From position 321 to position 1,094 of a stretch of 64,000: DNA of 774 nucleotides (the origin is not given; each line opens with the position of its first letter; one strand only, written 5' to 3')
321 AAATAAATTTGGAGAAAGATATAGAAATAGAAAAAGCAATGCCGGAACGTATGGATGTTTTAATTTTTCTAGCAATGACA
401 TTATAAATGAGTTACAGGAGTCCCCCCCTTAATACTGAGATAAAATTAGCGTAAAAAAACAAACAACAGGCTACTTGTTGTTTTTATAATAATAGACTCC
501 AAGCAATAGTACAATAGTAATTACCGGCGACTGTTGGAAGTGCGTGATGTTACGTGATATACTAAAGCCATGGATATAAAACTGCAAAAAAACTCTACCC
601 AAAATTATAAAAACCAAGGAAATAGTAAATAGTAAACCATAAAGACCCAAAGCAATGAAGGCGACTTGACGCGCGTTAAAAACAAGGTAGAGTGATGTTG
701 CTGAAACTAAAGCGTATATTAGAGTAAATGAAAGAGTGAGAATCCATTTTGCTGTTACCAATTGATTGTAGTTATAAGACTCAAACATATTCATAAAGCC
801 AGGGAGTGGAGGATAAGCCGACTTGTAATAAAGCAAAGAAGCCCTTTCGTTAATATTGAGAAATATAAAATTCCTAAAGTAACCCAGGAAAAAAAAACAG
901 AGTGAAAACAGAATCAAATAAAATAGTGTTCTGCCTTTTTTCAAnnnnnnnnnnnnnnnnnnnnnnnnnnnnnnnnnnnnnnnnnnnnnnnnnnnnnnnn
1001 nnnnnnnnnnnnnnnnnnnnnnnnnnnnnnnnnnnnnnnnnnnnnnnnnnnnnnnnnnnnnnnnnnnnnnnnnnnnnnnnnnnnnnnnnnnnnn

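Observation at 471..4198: Candidate cognate cargo for the orphan exosortase XrtF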

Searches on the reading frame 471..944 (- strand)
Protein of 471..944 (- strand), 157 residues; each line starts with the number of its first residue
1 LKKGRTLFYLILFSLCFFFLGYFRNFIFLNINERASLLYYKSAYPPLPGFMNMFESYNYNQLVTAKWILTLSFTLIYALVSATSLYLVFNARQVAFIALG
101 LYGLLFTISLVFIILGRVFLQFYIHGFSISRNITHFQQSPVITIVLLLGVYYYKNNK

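Call 4: search_protein_families(library=ncbifam, proteins=[window:471-944:-], max_evalue=1)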
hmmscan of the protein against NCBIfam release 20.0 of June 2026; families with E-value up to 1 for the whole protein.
window:471-944:- (157 aa): 2 families
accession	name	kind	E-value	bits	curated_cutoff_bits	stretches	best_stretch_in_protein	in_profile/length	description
NF046082.1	assoc_w_XrtX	equivalog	3e-11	43.3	75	1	8-153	5-147/147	XrtX-associated membrane protein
TIGR03013.1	EpsB_2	subfamily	0.36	9.9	393.35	1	17-133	10-126/443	TIGR03013 family XrtA/PEP-CTERM system glycosyltransferase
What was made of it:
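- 471..944 (-): XrtX-associated membrane protein. It is divergent, and its start overlaps the xrtX stop (TTGA). Call 4: NF046082 E = 3e-11, 43.3 bits, below the cutoff of 75.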

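Call 5: search_protein_families(library=pfam, proteins=[window:471-944:-], max_evalue=1)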
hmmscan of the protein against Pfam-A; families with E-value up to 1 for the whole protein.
window:471-944:- (157 aa): 1 family
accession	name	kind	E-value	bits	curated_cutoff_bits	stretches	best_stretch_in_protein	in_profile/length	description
PF14110.11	DUF4282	-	0.027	15.5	27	1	58-137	8-85/86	Domain of unknown function (DUF4282)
